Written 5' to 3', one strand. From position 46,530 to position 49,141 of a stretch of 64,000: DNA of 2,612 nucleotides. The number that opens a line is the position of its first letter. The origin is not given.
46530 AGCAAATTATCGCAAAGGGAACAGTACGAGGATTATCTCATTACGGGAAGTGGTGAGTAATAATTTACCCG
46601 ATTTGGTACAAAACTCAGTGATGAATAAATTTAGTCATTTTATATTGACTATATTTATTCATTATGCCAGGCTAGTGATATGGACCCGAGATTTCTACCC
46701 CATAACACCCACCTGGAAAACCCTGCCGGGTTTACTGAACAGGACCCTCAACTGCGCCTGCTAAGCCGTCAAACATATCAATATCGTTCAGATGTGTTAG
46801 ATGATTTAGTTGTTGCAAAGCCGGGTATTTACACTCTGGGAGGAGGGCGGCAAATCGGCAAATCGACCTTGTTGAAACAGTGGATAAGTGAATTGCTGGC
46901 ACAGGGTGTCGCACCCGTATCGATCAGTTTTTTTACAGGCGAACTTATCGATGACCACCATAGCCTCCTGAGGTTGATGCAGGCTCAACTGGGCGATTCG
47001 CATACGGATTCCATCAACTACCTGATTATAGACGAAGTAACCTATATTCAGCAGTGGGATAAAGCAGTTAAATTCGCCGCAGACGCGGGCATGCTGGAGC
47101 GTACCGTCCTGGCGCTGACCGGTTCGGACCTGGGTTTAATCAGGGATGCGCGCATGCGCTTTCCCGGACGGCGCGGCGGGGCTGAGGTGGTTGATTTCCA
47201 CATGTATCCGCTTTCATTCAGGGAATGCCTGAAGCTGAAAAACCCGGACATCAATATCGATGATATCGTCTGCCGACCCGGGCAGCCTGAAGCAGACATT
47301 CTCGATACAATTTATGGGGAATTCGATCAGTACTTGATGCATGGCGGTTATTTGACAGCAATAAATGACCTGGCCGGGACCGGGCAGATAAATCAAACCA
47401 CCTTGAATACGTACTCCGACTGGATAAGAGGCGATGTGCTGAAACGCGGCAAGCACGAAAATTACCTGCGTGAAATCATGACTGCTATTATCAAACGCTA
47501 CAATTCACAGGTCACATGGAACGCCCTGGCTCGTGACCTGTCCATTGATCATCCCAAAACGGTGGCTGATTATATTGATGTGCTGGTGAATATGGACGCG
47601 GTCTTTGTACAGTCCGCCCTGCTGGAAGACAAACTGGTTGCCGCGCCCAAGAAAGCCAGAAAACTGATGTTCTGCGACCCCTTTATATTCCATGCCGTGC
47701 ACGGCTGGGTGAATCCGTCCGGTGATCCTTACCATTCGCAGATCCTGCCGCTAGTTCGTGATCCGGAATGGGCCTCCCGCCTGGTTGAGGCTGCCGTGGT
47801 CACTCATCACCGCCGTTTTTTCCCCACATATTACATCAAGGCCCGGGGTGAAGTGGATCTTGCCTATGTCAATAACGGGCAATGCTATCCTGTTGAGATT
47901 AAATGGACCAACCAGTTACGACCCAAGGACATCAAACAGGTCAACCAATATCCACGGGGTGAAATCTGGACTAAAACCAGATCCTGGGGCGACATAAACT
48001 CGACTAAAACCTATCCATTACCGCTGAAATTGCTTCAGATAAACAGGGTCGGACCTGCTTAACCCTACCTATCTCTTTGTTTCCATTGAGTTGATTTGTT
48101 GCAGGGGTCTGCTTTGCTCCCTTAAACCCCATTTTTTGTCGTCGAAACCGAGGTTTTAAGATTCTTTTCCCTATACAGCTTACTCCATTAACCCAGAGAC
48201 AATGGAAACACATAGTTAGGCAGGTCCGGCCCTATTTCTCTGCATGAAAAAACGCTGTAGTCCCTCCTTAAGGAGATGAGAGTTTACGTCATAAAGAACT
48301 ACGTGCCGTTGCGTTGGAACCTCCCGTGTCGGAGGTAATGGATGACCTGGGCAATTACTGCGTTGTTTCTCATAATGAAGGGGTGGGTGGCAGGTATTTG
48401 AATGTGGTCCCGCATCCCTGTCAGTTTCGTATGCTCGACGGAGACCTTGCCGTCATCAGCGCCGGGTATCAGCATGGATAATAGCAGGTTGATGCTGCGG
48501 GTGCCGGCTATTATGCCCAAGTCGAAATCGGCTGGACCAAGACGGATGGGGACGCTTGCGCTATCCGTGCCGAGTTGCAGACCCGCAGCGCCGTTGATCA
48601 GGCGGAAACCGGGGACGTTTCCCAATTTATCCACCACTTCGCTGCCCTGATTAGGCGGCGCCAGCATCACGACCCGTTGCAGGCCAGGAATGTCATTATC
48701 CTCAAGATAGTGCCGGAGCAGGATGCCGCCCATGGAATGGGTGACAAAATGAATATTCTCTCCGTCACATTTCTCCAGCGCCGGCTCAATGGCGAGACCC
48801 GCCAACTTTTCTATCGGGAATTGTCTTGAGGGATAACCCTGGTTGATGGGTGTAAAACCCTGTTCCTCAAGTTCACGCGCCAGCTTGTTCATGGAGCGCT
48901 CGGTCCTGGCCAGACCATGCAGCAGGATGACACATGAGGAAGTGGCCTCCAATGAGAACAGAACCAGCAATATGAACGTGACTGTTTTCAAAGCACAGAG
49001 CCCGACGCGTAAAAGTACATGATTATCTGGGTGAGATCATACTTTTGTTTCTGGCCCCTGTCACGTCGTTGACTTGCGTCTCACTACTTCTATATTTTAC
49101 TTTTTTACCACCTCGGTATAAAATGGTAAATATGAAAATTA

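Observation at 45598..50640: Accessory islet of about 5 kb between the sulfatase and rhodanese-pyrF genes: MITE-bounded, partly AT-rich, carrying two paralogous AAA/DUF4143 ATPases, a DUF1640 coiled-coil protein and a hydrolase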

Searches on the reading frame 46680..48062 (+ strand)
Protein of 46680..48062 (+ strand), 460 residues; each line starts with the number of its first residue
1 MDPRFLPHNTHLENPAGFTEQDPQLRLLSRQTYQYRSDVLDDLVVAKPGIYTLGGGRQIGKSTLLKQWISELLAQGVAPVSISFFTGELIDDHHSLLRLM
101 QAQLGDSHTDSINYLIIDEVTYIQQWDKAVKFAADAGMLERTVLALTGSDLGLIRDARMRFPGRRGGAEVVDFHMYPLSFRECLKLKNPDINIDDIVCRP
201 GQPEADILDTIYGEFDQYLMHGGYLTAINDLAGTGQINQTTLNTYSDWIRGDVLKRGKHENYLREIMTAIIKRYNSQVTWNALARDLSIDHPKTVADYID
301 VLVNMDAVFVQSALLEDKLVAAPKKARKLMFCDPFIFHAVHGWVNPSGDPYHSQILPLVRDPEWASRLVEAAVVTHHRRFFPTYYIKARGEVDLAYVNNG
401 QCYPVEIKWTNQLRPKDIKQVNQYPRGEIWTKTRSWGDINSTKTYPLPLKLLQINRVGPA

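Call 3: search_protein_families(library=pfam, proteins=[window:46680-48062:+], max_evalue=0.01)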
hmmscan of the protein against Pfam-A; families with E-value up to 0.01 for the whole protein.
window:46680-48062:+ (460 aa): 3 families
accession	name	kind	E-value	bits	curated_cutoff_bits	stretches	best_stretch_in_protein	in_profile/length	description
PF13173.12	AAA_14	-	1.1e-19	71.1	27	1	50-184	4-129/129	AAA domain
PF13635.12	DUF4143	-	5.8e-11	42.8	28.1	1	256-409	9-159/160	Domain of unknown function (DUF4143)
PF04516.20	CP2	-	0.0093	15.7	25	0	382-412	37-67/223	CP2 transcription factor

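Call 4: search_protein_families(library=padloc, proteins=[window:46680-48062:+], max_evalue=0.01)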
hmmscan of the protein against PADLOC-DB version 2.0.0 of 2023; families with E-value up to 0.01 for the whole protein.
window:46680-48062:+ (460 aa): 8 families
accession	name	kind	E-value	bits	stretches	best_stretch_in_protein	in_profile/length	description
PDLC04787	PDC-S01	-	1.4e-28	97.9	1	33-305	10-269/412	-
PDLC04789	PDC-S01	-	4.8e-23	79.8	1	50-426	19-358/375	-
PDLC04790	PDC-S01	-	1.1e-14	52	1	50-423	29-381/422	-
PDLC04788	PDC-S01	-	9.2e-14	49.2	1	53-419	24-392/448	-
PDLC04786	PDC-S01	-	7.5e-13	46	1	53-442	25-421/439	-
PDLC04791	PDC-S01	-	1.7e-10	38.2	1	46-144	17-113/395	-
PDLC04792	PDC-S01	-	5.7e-07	26.5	1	53-240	24-212/452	-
PDLC04140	mad8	-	0.0046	14.5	1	42-101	21-75/314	mads_8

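Call 26: find_homologous_proteins(query=window:46680-48062:+, max_evalue=1e-10)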
Query window:46680-48062:+ (460 aa): 1852 proteins with E <= 1e-10 among 8000 candidates; the best 120 are listed.
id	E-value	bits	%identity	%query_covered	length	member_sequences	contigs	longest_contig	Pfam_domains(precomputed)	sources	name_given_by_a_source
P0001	0.0e+0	1050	97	100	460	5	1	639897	PF13173.13,PF13635.13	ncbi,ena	-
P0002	3.8e-294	994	93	98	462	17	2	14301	PF13173.13,PF13635.13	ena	-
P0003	1.4e-274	929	87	98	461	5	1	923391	PF13173.13,PF13635.13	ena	-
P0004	3.1e-266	902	84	98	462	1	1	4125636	PF13173.13,PF13635.13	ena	-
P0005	8.4e-266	900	83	100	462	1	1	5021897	PF13173.13,PF13635.13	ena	-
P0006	1.0e-265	900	84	98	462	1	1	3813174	PF13173.13,PF13635.13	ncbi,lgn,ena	-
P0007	2.7e-265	899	84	98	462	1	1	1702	PF13173.13,PF13635.13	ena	-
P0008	5.5e-265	898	84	98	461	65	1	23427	PF13173.13,PF13635.13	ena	-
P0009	9.3e-265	897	83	99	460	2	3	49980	PF13173.13,PF13635.13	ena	-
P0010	1.1e-264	897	82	98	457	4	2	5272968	PF13173.13,PF13635.13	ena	-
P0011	8.8e-264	894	83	98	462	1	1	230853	PF13173.13,PF13635.13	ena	-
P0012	9.3e-263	890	84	98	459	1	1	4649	PF13173.13,PF13635.13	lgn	-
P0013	1.0e-259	880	82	98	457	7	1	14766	PF13173.13,PF13635.13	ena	-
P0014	1.5e-259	880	81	98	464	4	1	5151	PF13173.13,PF13635.13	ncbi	-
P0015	9.1e-255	864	80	99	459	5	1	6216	PF13173.13,PF13635.13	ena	-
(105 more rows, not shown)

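Call 27: find_encoding_contigs(protein=P0003, flank=8000, max_places=2)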
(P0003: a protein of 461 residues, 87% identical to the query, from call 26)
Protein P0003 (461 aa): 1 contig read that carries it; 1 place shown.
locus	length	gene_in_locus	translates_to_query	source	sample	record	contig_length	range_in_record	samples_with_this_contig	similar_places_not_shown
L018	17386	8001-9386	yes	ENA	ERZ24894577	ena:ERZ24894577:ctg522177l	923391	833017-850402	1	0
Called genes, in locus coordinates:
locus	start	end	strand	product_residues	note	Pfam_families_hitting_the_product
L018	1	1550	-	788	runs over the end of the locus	PF01315:Ald_Xan_dh_C, PF02738:MoCoBD_1, PF20256:MoCoBD_2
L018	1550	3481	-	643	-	PF13570:Beta-prop_ACSF4, PF01011:PQQ, PF13360:PQQ_2, PF07774:EMC1_C (faint), PF13360:PQQ_2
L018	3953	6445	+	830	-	PF07715:Plug, PF00593:TonB_dep_Rec_b-barrel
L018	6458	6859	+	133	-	PF01042:Ribonuc_L-PSP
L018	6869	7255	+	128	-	PF01042:Ribonuc_L-PSP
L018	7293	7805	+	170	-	PF01042:Ribonuc_L-PSP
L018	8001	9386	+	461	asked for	PF13173:AAA_14, PF13635:DUF4143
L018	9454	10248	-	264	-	PF00941:FAD_binding_5, PF03450:CO_deh_flav_C (weak)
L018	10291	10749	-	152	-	PF00111:Fer2 (weak), PF01799:Fer2_2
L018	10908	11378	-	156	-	PF13577:SnoaL_4, PF00866:Ring_hydroxyl_B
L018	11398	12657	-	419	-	PF00355:Rieske, PF00848:Ring_hydroxyl_A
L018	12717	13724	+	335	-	PF03480:DctP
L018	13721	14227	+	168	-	PF04290:DctQ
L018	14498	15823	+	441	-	PF06808:DctM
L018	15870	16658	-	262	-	PF00106:adh_short, PF01370:Epimerase (weak), PF08659:KR, PF13561:adh_short_C2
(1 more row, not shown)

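Call 28: find_encoding_contigs(protein=P0004, flank=8000, max_places=2)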
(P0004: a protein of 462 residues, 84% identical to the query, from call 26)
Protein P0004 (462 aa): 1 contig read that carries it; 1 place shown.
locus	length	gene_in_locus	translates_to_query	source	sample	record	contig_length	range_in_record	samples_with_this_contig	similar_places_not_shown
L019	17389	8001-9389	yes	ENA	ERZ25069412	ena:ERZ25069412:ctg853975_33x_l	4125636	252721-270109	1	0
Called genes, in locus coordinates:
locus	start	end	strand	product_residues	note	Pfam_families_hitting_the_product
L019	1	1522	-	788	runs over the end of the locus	PF01315:Ald_Xan_dh_C, PF02738:MoCoBD_1, PF20256:MoCoBD_2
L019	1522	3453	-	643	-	PF13570:Beta-prop_ACSF4, PF01011:PQQ, PF13360:PQQ_2, PF07774:EMC1_C (faint), PF13360:PQQ_2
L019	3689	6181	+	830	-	PF07715:Plug, PF00593:TonB_dep_Rec_b-barrel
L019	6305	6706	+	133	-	PF01042:Ribonuc_L-PSP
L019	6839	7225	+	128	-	PF01042:Ribonuc_L-PSP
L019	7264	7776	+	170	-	PF01042:Ribonuc_L-PSP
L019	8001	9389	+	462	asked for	PF13173:AAA_14, PF13635:DUF4143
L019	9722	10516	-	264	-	PF00941:FAD_binding_5, PF03450:CO_deh_flav_C (weak)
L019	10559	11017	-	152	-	PF00111:Fer2 (weak), PF01799:Fer2_2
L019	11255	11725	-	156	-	PF13577:SnoaL_4, PF00866:Ring_hydroxyl_B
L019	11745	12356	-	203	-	PF00848:Ring_hydroxyl_A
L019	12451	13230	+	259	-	PF03480:DctP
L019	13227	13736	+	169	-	PF04290:DctQ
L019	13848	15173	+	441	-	PF06808:DctM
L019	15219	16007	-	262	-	PF00106:adh_short, PF01370:Epimerase (weak), PF08659:KR, PF13561:adh_short_C2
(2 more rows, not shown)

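Call 29: find_encoding_contigs(protein=P0006, flank=8000, max_places=2)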
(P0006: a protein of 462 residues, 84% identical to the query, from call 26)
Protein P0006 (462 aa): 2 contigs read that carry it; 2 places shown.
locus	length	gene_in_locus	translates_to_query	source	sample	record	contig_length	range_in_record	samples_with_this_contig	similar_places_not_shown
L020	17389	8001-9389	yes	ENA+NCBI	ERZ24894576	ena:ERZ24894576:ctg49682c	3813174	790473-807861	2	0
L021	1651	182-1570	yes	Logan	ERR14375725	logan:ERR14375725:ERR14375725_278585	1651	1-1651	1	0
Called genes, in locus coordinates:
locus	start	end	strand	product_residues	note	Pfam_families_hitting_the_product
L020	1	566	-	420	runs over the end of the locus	PF10117:McrBC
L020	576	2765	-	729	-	PF28527:DUF8425, PF00004:AAA (faint), PF07728:AAA_5, PF28529:McrB_lid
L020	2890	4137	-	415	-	PF13657:Couple_hipA, PF07804:HipA_C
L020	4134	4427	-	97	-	-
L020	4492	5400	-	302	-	PF09176:Mpt_N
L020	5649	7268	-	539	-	PF00070:Pyr_redox (faint), PF00743:FMO-like, PF00890:FAD_binding_2 (faint), PF07992:Pyr_redox_2, PF13450:NAD_binding_8, PF13434:Lys_Orn_oxgnase (weak), PF13738:Pyr_redox_3, PF00743:FMO-like, +4 more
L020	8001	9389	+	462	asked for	PF13173:AAA_14, PF13635:DUF4143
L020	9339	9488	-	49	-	-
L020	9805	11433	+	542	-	PF00501:AMP-binding, PF13193:AMP-binding_C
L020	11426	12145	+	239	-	PF00440:TetR_N (weak)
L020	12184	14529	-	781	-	PF01315:Ald_Xan_dh_C, PF02738:MoCoBD_1, PF20256:MoCoBD_2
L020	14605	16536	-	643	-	PF13570:Beta-prop_ACSF4, PF13360:PQQ_2, PF07774:EMC1_C (faint), PF13360:PQQ_2, PF01011:PQQ, PF13360:PQQ_2 (weak)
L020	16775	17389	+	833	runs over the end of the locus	PF07715:Plug, PF00593:TonB_dep_Rec_b-barrel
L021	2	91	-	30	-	?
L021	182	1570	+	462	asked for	PF13173:AAA_14, PF13635:DUF4143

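Call 32: search_solved_structures(query=window:46680-48062:+, max_evalue=0.01)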
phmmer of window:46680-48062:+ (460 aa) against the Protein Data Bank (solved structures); distinct sequences matched with E-value up to 0.01: 0.

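Call 42: search_protein_families(library=ncbifam, proteins=[window:46680-48062:+], max_evalue=0.01)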
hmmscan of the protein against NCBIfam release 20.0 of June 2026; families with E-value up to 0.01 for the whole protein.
window:46680-48062:+ (460 aa): 1 family
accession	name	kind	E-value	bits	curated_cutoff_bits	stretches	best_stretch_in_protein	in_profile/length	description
NF053861.1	DS8_antiphage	equivalog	0.006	14.3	790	1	48-83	370-405/994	anti-phage protein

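Call 43: search_protein_families(library=phrogs, proteins=[window:46680-48062:+], max_evalue=0.001)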
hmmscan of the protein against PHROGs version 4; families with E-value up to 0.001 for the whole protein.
window:46680-48062:+ (460 aa): 0 families

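Call 103: find_encoding_contigs(protein=P0001, flank=10000, max_places=1)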
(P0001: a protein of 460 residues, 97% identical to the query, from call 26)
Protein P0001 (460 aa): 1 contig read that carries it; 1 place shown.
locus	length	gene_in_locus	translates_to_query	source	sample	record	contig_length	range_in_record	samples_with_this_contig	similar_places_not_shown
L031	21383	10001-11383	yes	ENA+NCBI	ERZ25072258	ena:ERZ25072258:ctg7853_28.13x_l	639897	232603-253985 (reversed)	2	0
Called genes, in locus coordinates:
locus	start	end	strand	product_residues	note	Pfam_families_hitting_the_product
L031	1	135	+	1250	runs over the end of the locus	PF05345:He_PIG (faint), PF17963:Big_9 (faint), PF02368:Big_2 (faint)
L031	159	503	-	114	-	PF11191:DUF2782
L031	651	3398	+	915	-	PF02739:5_3_exonuc_N, PF01367:5_3_exonuc, PF01612:DNA_pol_A_exo1, PF22619:DNA_polI_exo1, PF00476:DNA_pol_A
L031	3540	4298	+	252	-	PF00977:His_biosynth, PF03060:NMO (faint), PF01207:Dus (weak)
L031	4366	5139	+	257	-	PF00977:His_biosynth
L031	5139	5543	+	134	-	PF01502:PRA-CH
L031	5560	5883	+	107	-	PF01503:PRA-PH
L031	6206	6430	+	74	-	PF02416:TatA_B_E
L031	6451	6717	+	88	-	PF02416:TatA_B_E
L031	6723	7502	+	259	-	PF00902:TatC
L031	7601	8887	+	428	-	PF00884:Sulfatase, PF01663:Phosphodiest (weak), PF16347:SGSH_C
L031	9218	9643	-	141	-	PF07798:CCDC90-like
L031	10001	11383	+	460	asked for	PF13173:AAA_14, PF13635:DUF4143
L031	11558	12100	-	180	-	-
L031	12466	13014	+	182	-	-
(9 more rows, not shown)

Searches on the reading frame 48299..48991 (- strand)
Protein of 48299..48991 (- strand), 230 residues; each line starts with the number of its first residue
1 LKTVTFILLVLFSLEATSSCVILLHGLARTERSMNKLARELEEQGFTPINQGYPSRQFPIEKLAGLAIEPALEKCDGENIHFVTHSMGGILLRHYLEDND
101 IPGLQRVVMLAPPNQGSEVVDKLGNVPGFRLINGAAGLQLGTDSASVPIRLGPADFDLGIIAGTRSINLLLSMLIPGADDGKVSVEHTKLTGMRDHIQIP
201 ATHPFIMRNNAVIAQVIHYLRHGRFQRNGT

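Call 3: search_protein_families(library=pfam, proteins=[window:48299-48991:-], max_evalue=0.01)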
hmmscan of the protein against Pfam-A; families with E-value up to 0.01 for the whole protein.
window:48299-48991:- (230 aa): 6 families
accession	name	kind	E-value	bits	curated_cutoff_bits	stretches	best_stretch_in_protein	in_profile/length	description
PF12146.15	Hydrolase_4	-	0.00011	22.1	27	0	76-116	74-113/239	Serine aminopeptidase, S33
PF12697.13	Abhydrolase_6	-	0.00024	22.3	26.3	1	21-128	1-103/217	Alpha/beta hydrolase family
PF06028.17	DUF915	-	0.00055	19.8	22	0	79-121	104-150/255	Alpha/beta hydrolase of unknown function (DUF915)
PF02089.21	Palm_thioest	-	0.0011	19.1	26.8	1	21-122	2-118/254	Palmitoyl protein thioesterase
PF00561.26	Abhydrolase_1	-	0.0016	18.6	25.8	1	70-112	61-102/245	alpha/beta hydrolase fold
PF24096.1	DUF7379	-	0.0046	17.3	33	1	76-121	68-119/191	Domain of unknown function (DUF7379)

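Call 4: search_protein_families(library=padloc, proteins=[window:48299-48991:-], max_evalue=0.01)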
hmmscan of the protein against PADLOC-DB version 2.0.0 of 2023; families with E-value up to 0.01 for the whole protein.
window:48299-48991:- (230 aa): 0 families

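Call 42: search_protein_families(library=ncbifam, proteins=[window:48299-48991:-], max_evalue=0.01)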
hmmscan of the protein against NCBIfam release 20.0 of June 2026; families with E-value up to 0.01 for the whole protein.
window:48299-48991:- (230 aa): 0 families

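Call 43: search_protein_families(library=phrogs, proteins=[window:48299-48991:-], max_evalue=0.001)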
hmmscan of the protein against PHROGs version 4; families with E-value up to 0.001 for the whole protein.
window:48299-48991:- (230 aa): 0 families

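Call 75: search_solved_structures(query=window:48299-48991:-, max_evalue=1)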
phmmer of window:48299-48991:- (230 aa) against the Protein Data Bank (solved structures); distinct sequences matched with E-value up to 1: 8.
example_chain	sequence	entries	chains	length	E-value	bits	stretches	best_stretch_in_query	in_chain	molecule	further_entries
8g0n_A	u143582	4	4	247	0.043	16.4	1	19-60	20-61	Fluorophosphonate-binding serine hydrolase I | Alpha/beta fold hydrolase | Serine aminopeptidase S33 domain-containing protein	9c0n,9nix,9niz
2hih_A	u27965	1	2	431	0.14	14.7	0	76-100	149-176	Lipase 46 kDa form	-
8s9r_A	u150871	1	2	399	0.15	14.6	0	106-149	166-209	Lipase 2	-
6ksi_A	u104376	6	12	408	0.16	14.5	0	106-149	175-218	Lipase 2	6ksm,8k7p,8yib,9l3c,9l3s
6zth_A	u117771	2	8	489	0.22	14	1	74-125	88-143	PlaB phospholipase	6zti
8hea_A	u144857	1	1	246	0.24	13.9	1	12-64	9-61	Thermostable carboxylesterase Est30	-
6ksl_A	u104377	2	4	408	0.4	13.2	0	106-149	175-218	Lipase 2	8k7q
9jux_A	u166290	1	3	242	0.69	12.4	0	12-63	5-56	Carboxylesterase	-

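Call 76: search_dna_similar(query=window:48299-48991:-, collection=plasmids, mode=protein, max_rows=10, max_evalue=0.001)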
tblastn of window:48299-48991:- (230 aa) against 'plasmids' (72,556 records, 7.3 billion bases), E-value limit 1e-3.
Records with a match: 38; places in all: 43; records where one place covers at least 80% of the query: 36.
Best place of each record, by identity: <60% 38.
By first word of the organism name: Vibrio 11; Rhizobium 7; Paracoccus 3; Acaryochloris 3; Sinorhizobium 2; Rhodanobacter 2; Fusobacterium 2; Sphingobium 2; Photobacterium 1; Shinella 1; and 4 more.
By predicted mobility (MOB-suite, as given by PLSDB): non-mobilizable 35; conjugative 2; mobilizable 1.
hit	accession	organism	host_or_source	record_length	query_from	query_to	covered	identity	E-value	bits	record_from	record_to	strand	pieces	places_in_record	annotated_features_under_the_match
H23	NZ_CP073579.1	Photobacterium sp. GJ3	-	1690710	6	226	96%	54.7%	8e-72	244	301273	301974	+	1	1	record has no annotation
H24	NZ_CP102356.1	Paracoccus sp. SMMA_5_TC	pure culture,Lotus pond, a sulfur-borax ...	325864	20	228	91%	53.3%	4e-59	207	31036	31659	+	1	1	alpha/beta hydrolase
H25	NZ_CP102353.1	Paracoccus sp. SMMA_5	pure culture,Lotus pond, a sulfur-borax ...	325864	20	228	91%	53.3%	4e-59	207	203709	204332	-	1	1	alpha/beta hydrolase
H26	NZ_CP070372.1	Paracoccus methylovorus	whole organism,grassland soil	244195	16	225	91%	49.5%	2e-60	211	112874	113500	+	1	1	alpha/beta fold hydrolase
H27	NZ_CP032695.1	Rhizobium jaguaris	Calliandra grandiflora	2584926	18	230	93%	46.5%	1e-53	192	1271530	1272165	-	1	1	none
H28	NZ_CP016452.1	Sinorhizobium sp. RAC02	Microbial isolate,Algal phycosphere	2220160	20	226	90%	47.8%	7e-55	195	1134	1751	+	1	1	none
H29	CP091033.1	Sinorhizobium sp. B11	soybean,TY,soil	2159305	9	227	95%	44.7%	1e-50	183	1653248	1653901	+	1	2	alpha/beta hydrolase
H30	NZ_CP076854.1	Rhizobium sp. WYJ-E13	Curcuma wenyujin Y.H. Chen et C. ...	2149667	15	226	92%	45.8%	3e-50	182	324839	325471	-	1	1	none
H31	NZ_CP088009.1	Rhizobium sp. T136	Melilotus albus,Cell culture,root nodule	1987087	20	230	92%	45.5%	1e-50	183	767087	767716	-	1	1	none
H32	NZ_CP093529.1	Shinella zoogloeoides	-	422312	20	230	92%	45.0%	5e-50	181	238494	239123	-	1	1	alpha/beta fold hydrolase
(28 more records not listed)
